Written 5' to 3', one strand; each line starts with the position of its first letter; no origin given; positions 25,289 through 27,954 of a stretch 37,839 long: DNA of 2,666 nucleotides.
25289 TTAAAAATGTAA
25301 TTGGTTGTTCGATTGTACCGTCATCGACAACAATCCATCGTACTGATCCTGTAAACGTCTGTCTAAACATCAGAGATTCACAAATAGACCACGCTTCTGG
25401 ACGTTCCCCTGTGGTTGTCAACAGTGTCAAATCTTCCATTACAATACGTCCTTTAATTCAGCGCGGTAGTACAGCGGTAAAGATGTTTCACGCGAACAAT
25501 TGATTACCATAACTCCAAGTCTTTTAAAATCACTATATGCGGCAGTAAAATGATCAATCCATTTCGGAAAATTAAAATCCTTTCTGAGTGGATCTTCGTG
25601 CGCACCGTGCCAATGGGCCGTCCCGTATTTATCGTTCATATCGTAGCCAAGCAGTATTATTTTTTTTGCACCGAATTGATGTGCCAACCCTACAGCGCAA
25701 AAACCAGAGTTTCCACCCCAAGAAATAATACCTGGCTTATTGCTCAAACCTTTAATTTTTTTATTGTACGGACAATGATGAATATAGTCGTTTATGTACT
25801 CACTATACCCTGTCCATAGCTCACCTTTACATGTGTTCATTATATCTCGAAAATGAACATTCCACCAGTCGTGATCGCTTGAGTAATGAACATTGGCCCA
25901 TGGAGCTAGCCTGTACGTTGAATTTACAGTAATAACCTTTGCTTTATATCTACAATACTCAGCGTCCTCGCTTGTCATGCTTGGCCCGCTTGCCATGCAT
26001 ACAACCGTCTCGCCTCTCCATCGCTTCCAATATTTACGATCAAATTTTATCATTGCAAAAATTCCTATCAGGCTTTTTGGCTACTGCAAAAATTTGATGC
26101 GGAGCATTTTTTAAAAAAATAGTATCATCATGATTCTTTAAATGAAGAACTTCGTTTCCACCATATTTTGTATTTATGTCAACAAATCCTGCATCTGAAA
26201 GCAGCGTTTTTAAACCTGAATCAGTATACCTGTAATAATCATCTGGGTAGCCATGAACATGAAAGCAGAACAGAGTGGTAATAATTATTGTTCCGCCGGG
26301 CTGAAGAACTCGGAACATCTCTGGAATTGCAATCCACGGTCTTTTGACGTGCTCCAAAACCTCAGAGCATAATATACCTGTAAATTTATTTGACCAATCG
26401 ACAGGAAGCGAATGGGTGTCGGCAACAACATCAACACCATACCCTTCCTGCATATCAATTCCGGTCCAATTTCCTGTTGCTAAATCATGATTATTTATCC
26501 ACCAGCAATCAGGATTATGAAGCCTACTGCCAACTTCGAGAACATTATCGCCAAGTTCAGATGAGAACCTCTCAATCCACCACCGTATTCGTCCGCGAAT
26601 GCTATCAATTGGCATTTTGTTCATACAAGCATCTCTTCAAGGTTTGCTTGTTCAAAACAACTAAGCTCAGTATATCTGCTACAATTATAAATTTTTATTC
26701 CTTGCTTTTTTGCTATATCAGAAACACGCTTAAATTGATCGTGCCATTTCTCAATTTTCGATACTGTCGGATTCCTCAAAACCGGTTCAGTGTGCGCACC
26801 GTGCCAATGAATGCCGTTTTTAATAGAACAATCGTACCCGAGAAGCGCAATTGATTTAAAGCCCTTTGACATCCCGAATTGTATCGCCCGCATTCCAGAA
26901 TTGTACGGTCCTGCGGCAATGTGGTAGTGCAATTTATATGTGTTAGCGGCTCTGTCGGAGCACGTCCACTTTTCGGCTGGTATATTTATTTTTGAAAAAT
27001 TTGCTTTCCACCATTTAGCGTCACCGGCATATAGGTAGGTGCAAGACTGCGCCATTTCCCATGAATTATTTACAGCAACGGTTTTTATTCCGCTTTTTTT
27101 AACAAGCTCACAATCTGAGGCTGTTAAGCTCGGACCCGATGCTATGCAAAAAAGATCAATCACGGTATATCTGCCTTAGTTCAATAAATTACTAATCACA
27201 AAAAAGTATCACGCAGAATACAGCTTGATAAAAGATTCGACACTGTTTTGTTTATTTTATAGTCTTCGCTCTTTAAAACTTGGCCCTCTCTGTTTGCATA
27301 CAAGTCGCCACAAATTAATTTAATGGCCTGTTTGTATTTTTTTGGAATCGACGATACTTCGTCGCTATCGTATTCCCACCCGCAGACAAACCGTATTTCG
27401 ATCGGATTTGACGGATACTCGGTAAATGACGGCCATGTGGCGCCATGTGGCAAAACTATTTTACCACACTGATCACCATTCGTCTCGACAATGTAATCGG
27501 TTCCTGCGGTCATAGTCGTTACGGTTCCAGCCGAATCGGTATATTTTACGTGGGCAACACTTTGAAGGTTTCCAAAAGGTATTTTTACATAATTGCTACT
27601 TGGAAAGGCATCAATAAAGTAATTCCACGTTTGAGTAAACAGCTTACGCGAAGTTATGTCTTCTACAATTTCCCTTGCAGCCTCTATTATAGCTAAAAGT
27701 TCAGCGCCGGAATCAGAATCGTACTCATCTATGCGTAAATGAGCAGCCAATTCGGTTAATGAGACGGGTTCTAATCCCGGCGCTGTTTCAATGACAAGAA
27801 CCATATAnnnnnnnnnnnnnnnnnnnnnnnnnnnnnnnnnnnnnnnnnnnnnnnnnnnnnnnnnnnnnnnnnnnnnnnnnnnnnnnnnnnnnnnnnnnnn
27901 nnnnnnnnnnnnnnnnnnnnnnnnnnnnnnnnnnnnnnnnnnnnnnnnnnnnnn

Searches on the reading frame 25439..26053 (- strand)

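Call 33: search_protein_families(library=pfam, proteins=[window:25439-26053:-], max_evalue=0.01)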
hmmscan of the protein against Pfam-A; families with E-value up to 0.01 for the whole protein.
window:25439-26053:- (204 aa): 1 family
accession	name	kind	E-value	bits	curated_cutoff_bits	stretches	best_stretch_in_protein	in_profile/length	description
PF01973.23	MptE-like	-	3.7e-06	27.3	34.6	1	97-141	126-168/171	6-hydroxymethylpterin diphosphokinase MptE-like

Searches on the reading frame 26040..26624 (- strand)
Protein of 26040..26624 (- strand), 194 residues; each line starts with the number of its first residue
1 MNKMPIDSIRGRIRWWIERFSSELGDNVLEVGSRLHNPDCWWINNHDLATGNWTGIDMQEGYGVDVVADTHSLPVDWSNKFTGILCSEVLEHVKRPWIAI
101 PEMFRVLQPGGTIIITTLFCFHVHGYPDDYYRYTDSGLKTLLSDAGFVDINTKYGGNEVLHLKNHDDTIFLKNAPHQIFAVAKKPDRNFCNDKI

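Call 33: search_protein_families(library=pfam, proteins=[window:26040-26624:-], max_evalue=0.01)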
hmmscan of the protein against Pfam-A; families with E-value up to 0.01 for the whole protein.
window:26040-26624:- (194 aa): 5 families
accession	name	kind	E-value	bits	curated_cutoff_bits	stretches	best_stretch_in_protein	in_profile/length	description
PF08241.18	Methyltransf_11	-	7.7e-09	36.5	21.2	1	66-115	47-95/95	Methyltransferase domain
PF13489.12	Methyltransf_23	-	5e-07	30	27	1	12-118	8-119/164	Methyltransferase domain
PF13847.12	Methyltransf_31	-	0.00016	21.8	27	1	68-117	61-111/145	Methyltransferase domain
PF13649.12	Methyltransf_25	-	0.0012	20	27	1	66-111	51-97/97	Methyltransferase domain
PF08242.18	Methyltransf_12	-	0.0025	18.9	30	1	76-113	61-98/98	Methyltransferase domain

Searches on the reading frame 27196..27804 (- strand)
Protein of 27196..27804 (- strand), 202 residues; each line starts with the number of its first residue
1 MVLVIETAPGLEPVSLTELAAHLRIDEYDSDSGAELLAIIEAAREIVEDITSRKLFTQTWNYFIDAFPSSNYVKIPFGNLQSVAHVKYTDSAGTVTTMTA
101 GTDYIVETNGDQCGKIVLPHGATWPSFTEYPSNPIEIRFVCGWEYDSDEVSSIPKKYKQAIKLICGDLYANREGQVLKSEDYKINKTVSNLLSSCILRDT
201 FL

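Call 33: search_protein_families(library=pfam, proteins=[window:27196-27804:-], max_evalue=0.01)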
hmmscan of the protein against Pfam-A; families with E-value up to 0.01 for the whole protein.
window:27196-27804:- (202 aa): 1 family
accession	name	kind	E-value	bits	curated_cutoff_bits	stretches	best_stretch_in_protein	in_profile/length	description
PF05135.19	Phage_connect_1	-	2.9e-08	34.5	21.2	1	147-192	43-90/101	Phage gp6-like head-tail connector protein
